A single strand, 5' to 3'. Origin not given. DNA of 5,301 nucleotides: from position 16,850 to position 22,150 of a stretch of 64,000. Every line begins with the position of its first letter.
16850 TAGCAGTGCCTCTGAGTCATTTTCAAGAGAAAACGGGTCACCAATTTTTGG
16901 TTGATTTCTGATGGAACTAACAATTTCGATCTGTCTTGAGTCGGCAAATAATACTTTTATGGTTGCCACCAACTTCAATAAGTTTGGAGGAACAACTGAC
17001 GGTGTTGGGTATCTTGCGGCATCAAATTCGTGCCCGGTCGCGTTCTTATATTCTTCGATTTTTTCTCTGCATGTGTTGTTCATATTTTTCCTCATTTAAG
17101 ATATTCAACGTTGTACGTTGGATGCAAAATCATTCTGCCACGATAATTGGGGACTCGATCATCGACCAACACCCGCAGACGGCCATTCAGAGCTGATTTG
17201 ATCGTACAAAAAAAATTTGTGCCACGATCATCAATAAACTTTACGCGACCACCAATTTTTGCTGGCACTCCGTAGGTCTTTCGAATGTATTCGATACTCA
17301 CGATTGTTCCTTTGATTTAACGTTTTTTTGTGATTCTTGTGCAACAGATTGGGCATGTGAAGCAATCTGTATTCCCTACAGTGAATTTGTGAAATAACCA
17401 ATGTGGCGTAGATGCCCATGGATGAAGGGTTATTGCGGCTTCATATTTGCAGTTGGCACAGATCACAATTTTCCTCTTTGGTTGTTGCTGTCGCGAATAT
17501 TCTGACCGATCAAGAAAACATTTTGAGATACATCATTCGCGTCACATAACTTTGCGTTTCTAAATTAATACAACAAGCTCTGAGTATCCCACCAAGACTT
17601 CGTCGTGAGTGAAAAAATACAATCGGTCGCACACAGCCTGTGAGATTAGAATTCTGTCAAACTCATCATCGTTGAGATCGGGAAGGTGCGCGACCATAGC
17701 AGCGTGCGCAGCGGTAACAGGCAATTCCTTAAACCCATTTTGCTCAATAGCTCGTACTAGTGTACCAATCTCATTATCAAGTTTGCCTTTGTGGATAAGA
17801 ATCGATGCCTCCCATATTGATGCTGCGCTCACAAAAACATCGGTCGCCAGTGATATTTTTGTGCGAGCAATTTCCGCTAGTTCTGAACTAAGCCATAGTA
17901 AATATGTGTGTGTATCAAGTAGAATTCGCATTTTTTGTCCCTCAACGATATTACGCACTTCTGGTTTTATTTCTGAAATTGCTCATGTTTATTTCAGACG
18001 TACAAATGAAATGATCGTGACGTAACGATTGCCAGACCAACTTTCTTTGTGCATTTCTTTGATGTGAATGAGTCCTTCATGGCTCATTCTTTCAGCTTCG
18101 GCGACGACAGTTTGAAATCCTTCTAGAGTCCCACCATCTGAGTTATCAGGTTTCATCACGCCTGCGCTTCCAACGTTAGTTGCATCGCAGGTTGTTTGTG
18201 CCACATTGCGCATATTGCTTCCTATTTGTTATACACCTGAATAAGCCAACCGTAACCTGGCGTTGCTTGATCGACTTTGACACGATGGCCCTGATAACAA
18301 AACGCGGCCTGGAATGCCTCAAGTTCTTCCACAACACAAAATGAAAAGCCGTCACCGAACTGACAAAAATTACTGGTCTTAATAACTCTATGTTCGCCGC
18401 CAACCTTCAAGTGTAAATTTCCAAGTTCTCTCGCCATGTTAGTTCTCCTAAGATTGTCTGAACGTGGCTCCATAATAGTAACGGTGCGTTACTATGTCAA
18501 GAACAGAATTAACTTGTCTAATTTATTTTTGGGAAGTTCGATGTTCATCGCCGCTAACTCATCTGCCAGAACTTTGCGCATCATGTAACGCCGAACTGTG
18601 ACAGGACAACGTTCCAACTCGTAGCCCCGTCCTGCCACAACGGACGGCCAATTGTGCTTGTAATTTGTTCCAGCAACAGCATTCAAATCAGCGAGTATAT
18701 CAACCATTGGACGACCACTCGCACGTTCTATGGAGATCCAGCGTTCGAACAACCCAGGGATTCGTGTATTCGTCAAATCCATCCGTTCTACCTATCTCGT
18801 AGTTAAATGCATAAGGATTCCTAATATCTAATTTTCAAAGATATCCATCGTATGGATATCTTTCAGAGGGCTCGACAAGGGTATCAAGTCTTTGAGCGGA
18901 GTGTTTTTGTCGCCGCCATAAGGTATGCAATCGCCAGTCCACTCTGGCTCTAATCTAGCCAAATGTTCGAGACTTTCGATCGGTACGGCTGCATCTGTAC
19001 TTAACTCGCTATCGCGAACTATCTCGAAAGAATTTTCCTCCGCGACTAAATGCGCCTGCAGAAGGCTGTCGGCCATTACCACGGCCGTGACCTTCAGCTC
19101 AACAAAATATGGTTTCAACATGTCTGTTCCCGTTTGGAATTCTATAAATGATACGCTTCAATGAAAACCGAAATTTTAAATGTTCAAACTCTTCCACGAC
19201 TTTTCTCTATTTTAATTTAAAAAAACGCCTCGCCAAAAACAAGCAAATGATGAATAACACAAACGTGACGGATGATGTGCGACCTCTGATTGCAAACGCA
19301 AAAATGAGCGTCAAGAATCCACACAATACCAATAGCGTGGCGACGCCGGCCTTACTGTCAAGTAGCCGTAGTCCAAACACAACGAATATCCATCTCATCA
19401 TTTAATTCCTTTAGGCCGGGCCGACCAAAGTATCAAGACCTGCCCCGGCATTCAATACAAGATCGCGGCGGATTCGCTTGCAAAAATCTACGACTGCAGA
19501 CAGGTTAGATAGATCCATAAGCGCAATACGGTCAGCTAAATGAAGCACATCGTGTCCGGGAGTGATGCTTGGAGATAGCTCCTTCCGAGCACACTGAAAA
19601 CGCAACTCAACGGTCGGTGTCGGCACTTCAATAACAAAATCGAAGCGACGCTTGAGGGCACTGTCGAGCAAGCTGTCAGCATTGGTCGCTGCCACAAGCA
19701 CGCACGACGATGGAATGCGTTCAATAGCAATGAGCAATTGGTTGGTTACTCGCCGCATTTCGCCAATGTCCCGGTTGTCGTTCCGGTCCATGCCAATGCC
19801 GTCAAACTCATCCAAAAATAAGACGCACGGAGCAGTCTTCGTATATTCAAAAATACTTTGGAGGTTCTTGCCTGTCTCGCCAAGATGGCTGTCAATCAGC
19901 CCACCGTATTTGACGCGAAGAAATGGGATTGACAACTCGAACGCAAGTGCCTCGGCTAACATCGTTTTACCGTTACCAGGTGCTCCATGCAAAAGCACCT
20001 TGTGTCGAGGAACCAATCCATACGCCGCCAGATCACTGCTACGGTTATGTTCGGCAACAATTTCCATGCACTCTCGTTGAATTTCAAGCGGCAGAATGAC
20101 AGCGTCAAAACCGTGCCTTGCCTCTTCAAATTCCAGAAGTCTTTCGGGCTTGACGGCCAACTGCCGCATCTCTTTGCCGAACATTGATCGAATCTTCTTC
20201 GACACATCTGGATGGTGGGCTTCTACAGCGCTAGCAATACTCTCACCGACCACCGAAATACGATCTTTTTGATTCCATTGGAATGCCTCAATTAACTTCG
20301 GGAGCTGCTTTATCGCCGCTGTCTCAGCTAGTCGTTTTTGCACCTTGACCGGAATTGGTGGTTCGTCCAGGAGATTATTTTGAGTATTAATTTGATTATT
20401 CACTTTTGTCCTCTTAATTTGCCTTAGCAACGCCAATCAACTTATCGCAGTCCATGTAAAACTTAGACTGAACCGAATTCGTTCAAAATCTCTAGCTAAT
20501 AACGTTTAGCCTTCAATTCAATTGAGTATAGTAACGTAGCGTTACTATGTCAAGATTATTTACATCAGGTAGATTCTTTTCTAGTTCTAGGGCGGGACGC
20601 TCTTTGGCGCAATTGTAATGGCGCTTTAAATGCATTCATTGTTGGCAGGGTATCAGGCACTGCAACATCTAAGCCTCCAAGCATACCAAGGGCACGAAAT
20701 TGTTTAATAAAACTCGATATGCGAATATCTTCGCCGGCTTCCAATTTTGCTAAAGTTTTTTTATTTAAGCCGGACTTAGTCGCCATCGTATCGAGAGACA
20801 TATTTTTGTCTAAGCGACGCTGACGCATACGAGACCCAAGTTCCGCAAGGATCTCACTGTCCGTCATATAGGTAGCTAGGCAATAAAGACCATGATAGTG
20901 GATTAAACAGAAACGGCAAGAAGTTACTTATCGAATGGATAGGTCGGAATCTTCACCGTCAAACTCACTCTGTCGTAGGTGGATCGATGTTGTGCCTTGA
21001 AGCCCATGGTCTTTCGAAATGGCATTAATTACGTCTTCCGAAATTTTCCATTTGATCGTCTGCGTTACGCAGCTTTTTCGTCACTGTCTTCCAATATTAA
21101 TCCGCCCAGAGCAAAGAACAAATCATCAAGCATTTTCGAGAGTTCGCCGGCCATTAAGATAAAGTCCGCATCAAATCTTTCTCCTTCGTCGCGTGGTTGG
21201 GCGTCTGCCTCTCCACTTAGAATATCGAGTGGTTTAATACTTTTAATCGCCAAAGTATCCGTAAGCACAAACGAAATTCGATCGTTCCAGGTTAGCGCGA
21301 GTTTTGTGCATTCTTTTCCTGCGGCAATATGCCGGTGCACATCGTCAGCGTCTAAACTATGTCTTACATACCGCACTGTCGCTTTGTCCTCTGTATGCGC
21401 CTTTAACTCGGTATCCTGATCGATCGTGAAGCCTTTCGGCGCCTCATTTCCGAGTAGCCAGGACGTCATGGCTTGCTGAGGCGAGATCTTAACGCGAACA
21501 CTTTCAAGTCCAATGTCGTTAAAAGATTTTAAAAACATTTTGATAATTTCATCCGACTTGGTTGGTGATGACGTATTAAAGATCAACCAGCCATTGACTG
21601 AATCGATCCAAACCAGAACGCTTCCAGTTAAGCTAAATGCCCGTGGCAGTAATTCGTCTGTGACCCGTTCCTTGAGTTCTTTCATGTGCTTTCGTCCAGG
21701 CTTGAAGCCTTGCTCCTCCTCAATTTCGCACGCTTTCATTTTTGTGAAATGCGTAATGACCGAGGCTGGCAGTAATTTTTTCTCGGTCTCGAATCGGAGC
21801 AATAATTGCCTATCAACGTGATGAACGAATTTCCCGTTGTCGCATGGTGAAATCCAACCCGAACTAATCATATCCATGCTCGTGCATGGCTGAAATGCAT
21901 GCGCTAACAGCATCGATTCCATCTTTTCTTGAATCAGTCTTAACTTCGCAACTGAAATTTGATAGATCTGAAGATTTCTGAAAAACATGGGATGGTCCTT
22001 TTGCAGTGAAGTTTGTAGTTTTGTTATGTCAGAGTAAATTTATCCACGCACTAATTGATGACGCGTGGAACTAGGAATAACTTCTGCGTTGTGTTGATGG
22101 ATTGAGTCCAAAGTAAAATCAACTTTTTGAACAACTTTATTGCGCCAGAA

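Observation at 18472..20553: Second duplicated promoter module whose 17-bp spacer is a palindrome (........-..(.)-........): operator embedded in the promoter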

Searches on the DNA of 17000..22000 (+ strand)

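Call 10: search_dna_similar(query=window:17000-22000:+, collection=plasmids, mode=distant)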
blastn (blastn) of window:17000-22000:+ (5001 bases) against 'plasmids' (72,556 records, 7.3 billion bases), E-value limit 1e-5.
Records with a match: 8; places in all: 8; records where one place covers at least 80% of the query: 0.
Best place of each record, by identity: 60-80% 8.
By first word of the organism name: Burkholderia 3; Pseudomonas 2; Ralstonia 2; Cupriavidus 1.
By predicted mobility (MOB-suite, as given by PLSDB): non-mobilizable 7; mobilizable 1.
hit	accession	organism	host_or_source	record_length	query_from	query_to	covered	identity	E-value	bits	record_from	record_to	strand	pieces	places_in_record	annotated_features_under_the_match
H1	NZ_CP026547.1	Cupriavidus metallidurans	single cell,soil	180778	4259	4728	6%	70.7%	6e-12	153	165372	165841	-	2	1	none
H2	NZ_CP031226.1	Pseudomonas amygdali pv. lachrymans str. M301315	-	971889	2683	3011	7%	66.8%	1e-13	88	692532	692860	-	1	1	ATP-binding protein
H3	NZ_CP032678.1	Pseudomonas sp. Leaf58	Arabidopsis,whole organism,phyllosphere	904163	2731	3035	6%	66.7%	5e-13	86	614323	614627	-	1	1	ATP-binding protein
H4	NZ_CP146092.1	Ralstonia sp. RRA.1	-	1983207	4588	4785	4%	69.5%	7e-11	79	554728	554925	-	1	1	none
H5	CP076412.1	Ralstonia wenshanensis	soil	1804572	4585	4722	3%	72.3%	8e-10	76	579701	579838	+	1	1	recombination-associated protein RdgC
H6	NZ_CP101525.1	Burkholderia arboris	mixed culture,soil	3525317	4588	4728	3%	70.1%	5e-6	64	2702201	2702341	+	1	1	none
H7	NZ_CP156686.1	Burkholderia stagnalis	Bacterial cells,soils collected in ...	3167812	4637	4728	2%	76.1%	1e-7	68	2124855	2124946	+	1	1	none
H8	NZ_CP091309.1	Burkholderia pyrrocinia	-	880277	4637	4728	2%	75.0%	5e-6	64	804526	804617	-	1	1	recombination-associated protein RdgC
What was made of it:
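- Tried and rejected: A blastn search with 17-22 kb of the window gave only weak RdgC and ATPase matches (call 10).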

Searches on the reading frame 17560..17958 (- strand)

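Call 9: search_protein_families(library=pfam, proteins=[window:17560-17958:-], max_evalue=0.01)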
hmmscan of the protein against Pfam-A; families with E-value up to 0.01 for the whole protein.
window:17560-17958:- (132 aa): 1 family
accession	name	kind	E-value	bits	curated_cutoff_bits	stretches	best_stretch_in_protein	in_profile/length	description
PF01850.27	PIN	-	3e-08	34.7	23.6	1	12-121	1-113/120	PIN domain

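Call 61: search_protein_families(library=ncbifam, proteins=[window:17560-17931:-], max_evalue=0.01)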
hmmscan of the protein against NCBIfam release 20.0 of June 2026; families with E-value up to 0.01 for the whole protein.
window:17560-17931:- (123 aa): 0 families

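Call 71: search_protein_families(library=padloc, proteins=[window:17560-17931:-], max_evalue=0.001)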
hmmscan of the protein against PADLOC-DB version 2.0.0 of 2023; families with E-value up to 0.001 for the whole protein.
window:17560-17931:- (123 aa): 0 families

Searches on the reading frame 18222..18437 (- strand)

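Call 9: search_protein_families(library=pfam, proteins=[window:18222-18437:-], max_evalue=0.01)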
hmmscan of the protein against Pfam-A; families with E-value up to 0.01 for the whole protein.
window:18222-18437:- (71 aa): 0 families

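Call 60: search_protein_families(library=phrogs, proteins=[window:18222-18437:-], max_evalue=0.01)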
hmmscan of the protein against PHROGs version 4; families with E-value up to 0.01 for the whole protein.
window:18222-18437:- (71 aa): 1 family
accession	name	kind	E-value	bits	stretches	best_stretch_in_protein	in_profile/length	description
phrog_7982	-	unknown function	4.3e-11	43.8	1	21-71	20-71/72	-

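Call 61: search_protein_families(library=ncbifam, proteins=[window:18222-18437:-], max_evalue=0.01)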
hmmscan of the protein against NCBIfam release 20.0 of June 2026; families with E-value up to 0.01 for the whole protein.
window:18222-18437:- (71 aa): 0 families

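Call 71: search_protein_families(library=padloc, proteins=[window:18222-18437:-], max_evalue=0.001)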
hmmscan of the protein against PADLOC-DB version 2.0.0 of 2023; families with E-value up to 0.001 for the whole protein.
window:18222-18437:- (71 aa): 0 families
